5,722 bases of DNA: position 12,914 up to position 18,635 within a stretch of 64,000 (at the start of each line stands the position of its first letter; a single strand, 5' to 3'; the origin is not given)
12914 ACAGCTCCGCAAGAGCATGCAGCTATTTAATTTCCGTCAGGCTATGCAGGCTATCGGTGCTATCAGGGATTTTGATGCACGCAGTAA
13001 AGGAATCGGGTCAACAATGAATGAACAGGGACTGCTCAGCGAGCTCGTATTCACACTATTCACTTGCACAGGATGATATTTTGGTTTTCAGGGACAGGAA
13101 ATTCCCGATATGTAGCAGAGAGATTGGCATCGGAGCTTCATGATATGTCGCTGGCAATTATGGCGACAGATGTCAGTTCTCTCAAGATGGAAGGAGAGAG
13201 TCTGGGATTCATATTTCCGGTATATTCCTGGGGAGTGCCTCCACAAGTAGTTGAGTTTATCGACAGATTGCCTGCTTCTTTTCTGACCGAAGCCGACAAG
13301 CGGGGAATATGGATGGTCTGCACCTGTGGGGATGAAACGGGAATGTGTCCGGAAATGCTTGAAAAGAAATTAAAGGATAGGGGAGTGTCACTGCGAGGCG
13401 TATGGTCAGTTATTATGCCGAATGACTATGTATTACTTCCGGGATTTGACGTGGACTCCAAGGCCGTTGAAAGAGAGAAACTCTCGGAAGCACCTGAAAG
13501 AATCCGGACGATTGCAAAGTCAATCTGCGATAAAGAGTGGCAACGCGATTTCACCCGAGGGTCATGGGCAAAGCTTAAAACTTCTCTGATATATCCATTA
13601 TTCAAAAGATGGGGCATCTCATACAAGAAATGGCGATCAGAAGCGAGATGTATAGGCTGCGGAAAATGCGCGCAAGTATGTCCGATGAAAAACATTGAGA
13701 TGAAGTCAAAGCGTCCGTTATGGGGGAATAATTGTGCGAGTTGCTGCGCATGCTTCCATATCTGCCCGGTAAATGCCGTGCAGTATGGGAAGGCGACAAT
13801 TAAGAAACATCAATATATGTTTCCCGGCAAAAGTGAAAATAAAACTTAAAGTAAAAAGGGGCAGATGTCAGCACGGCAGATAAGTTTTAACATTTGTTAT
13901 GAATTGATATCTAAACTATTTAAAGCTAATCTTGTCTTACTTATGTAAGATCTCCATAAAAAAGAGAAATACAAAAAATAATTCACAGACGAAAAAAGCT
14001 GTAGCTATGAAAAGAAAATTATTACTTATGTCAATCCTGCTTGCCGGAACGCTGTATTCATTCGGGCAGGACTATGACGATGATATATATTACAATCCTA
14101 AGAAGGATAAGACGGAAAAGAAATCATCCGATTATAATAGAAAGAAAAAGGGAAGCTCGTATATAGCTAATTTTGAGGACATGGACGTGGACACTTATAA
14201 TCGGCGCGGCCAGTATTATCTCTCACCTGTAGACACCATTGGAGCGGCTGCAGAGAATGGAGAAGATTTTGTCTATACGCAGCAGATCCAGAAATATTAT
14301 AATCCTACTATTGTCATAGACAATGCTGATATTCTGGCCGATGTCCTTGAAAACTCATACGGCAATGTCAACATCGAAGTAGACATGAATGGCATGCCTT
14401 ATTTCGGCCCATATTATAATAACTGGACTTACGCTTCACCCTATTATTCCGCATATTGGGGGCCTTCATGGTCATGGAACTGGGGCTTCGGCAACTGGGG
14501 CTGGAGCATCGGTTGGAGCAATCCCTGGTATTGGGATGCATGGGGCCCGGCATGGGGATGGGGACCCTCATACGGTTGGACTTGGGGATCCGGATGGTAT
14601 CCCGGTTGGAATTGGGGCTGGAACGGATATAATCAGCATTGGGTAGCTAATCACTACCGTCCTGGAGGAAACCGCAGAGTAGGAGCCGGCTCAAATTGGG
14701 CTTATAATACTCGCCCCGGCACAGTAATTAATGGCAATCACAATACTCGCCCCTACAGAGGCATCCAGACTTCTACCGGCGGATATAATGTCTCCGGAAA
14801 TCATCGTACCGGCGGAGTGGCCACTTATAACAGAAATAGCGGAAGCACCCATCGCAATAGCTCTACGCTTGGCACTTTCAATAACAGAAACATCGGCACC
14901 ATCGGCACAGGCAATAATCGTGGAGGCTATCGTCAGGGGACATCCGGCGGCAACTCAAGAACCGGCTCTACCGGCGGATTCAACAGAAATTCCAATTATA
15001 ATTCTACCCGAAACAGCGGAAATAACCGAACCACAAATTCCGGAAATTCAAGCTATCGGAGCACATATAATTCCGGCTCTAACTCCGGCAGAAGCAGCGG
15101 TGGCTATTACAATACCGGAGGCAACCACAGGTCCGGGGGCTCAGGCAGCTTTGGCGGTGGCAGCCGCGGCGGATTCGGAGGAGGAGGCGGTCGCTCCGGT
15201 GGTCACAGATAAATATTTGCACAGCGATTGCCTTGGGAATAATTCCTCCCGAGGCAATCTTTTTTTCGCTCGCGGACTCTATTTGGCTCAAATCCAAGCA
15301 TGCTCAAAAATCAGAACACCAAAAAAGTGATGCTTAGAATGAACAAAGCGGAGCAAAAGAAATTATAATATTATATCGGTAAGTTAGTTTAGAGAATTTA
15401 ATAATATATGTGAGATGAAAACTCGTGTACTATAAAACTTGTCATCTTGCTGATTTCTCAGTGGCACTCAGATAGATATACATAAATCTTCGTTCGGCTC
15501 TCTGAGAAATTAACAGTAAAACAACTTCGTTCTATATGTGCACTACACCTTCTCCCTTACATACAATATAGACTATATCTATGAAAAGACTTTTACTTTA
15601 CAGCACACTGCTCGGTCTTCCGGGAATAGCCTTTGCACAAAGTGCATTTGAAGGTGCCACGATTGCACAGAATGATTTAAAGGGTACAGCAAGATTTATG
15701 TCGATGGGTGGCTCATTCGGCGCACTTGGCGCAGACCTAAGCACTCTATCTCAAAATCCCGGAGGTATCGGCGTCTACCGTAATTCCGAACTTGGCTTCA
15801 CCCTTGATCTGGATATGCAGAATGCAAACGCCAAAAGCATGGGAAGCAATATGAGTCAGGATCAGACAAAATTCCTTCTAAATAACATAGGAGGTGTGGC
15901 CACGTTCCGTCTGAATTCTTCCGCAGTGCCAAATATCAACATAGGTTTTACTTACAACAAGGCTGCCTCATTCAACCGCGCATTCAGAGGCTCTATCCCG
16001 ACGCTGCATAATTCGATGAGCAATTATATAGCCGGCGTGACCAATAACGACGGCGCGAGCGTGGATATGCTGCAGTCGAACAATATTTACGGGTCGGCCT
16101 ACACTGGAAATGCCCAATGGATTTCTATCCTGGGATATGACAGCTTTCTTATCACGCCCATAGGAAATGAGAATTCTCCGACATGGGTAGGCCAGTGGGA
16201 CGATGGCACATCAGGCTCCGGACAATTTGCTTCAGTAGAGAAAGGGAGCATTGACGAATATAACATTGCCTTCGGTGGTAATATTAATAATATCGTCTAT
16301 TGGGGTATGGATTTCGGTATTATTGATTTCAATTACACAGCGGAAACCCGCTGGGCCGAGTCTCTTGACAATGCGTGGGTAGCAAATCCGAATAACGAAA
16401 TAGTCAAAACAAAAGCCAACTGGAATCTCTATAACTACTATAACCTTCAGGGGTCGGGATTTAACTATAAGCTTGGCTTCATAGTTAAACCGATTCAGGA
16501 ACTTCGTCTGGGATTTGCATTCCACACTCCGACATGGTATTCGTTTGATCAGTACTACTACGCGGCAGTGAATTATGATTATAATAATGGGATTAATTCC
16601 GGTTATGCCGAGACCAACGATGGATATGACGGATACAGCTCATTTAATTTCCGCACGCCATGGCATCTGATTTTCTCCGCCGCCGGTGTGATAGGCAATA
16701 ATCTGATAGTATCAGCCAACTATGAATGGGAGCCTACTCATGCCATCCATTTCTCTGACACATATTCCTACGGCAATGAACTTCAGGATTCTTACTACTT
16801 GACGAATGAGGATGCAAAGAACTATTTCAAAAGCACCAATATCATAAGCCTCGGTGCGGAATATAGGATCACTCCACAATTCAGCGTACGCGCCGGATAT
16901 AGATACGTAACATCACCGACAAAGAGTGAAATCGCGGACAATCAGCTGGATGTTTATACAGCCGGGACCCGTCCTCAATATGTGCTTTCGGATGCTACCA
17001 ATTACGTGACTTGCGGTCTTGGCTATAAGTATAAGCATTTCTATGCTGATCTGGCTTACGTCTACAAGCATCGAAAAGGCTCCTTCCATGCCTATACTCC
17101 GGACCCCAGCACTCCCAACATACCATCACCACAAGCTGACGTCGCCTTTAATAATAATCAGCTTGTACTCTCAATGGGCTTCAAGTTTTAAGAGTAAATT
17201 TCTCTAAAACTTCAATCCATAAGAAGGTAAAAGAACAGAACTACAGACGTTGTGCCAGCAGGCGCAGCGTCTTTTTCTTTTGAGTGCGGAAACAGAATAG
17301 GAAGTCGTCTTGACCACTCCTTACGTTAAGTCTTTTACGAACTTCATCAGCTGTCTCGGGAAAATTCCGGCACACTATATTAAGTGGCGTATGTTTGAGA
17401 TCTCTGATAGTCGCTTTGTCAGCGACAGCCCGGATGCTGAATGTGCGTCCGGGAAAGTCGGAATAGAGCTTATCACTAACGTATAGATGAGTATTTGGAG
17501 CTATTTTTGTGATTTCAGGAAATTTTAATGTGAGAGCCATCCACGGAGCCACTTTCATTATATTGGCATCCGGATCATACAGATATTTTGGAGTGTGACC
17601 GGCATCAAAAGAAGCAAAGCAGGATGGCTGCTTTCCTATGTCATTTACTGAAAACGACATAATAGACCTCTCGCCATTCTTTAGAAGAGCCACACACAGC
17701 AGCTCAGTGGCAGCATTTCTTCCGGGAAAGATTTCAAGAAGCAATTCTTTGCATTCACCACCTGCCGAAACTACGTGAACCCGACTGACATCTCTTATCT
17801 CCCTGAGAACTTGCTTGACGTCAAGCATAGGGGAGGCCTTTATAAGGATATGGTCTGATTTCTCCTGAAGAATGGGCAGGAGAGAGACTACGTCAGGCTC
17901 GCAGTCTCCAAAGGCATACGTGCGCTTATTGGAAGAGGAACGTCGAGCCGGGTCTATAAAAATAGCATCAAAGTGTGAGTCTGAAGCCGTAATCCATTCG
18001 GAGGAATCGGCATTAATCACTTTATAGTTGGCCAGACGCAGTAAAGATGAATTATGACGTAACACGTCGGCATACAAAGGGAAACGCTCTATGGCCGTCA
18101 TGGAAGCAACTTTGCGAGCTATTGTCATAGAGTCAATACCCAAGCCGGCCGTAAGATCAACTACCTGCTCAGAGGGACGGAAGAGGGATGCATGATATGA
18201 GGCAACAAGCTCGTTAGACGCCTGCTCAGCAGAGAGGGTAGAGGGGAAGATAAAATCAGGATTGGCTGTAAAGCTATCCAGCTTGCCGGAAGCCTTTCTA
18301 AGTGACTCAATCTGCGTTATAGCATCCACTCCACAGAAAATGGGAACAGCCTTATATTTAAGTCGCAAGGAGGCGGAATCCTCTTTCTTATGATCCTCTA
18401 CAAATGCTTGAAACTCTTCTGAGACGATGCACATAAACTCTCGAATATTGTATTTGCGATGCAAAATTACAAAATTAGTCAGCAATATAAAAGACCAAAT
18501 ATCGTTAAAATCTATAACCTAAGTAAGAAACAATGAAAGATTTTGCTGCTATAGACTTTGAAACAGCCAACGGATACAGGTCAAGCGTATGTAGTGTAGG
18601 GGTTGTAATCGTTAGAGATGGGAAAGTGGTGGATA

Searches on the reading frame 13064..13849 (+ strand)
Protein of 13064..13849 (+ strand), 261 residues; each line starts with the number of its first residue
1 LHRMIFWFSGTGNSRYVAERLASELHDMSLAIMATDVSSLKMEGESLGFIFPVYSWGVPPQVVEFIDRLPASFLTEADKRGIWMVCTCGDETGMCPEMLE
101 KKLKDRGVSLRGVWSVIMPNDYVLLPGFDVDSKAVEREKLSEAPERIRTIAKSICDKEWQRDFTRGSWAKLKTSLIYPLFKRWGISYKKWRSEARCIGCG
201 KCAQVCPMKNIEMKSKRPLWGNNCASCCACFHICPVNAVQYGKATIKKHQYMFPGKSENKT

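Call 26: search_protein_families(library=pfam, proteins=[window:13064-13849:+])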
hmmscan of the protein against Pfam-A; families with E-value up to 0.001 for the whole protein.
window:13064-13849:+ (261 aa): 11 families
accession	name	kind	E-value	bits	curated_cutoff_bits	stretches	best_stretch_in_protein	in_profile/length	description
PF14697.11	Fer4_21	-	1.1e-07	32.3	35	1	193-239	5-57/59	4Fe-4S dicluster domain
PF00037.32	Fer4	-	3.4e-07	30.2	21.1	1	193-211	5-23/24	4Fe-4S binding domain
PF13187.11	Fer4_9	-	1.7e-06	28.4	27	1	195-238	1-51/52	4Fe-4S dicluster domain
PF12838.12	Fer4_7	-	4.3e-06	27.5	27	1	195-238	1-52/52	4Fe-4S dicluster domain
PF25160.1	LdpA_Fe-S-bd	-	4.9e-06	26.7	27.6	1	193-216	25-48/49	LdpA Fe-S cluster-binding domain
PF13484.11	Fer4_16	-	1.2e-05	26.4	30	1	195-214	1-20/66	4Fe-4S double cluster binding domain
PF13237.11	Fer4_10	-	1.2e-05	25.5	25.5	1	190-235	3-53/53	4Fe-4S dicluster domain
PF12797.12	Fer4_2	-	4e-05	23.7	24.5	1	189-207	3-21/22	4Fe-4S binding domain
PF13183.11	Fer4_8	-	6.6e-05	23.8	27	0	195-208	53-66/68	4Fe-4S dicluster domain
PF12837.12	Fer4_6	-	0.00011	22.4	25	1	193-209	6-22/24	4Fe-4S binding domain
PF12724.12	Flavodoxin_5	-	0.00035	21.3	27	1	4-87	1-83/145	Flavodoxin domain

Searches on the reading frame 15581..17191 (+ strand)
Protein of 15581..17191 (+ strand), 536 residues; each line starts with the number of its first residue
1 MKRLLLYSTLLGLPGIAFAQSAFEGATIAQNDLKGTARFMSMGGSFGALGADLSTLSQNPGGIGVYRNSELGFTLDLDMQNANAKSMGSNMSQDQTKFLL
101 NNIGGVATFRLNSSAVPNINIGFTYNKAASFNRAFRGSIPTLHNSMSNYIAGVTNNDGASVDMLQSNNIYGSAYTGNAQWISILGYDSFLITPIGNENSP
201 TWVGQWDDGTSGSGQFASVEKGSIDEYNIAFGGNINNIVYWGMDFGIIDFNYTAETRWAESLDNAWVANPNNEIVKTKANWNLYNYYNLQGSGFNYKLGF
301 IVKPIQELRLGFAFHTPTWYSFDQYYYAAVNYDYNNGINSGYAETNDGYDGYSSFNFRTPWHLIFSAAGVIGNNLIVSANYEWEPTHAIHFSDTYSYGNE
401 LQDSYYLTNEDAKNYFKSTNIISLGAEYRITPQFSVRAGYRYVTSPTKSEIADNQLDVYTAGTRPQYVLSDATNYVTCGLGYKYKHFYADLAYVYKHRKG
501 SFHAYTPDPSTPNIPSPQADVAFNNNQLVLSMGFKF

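Call 15: search_protein_families(library=pfam, proteins=[window:15581-17191:+])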
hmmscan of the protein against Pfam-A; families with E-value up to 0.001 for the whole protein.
window:15581-17191:+ (536 aa): 1 family
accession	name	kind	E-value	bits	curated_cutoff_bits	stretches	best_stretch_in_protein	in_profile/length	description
PF03349.22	Toluene_X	-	9.6e-09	34.6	29.7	1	271-453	180-350/421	Outer membrane protein transport protein (OMPP1/FadL/TodX)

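Call 50: find_encoding_contigs(protein=window:15581-17191:+, flank=1500, max_places=10)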
Protein window:15581-17191:+ (536 aa): 4 contigs read that carry it; 2 places shown.
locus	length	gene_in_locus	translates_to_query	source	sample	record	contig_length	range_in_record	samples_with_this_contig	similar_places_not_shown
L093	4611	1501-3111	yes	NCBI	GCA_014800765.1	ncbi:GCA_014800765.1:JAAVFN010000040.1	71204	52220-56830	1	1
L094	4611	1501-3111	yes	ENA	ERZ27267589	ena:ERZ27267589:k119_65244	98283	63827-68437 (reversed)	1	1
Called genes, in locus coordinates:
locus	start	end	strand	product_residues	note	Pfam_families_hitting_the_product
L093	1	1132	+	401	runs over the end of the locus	-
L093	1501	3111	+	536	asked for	PF03349:Toluene_X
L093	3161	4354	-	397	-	PF22013:PG_1098_Fer, PF18096:Thump_like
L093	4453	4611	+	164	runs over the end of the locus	PF00929:RNase_T, PF16473:Rv2179c-like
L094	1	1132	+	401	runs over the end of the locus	-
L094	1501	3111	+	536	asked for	PF03349:Toluene_X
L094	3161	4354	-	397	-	PF03602:Cons_hypoth95 (faint), PF22013:PG_1098_Fer, PF18096:Thump_like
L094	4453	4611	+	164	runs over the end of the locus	PF00929:RNase_T, PF16473:Rv2179c-like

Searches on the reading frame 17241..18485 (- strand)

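Call 15: search_protein_families(library=pfam, proteins=[window:17241-18485:-])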
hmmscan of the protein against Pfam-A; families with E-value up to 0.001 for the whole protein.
window:17241-18485:- (414 aa): 4 families
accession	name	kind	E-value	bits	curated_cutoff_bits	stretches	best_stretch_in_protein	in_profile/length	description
PF22013.1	PG_1098_Fer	-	9.7e-12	45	27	1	301-345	1-44/44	PG_1098 ferredoxin-like domain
PF18096.6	Thump_like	-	4.9e-11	42.8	26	1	346-407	1-72/78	THUMP domain-like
PF03602.21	Cons_hypoth95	-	2.5e-05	24.5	24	1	105-179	42-121/182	Conserved hypothetical protein 95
PF04445.19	SAM_MT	-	0.0005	20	26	0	106-179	73-155/230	Putative SAM-dependent methyltransferase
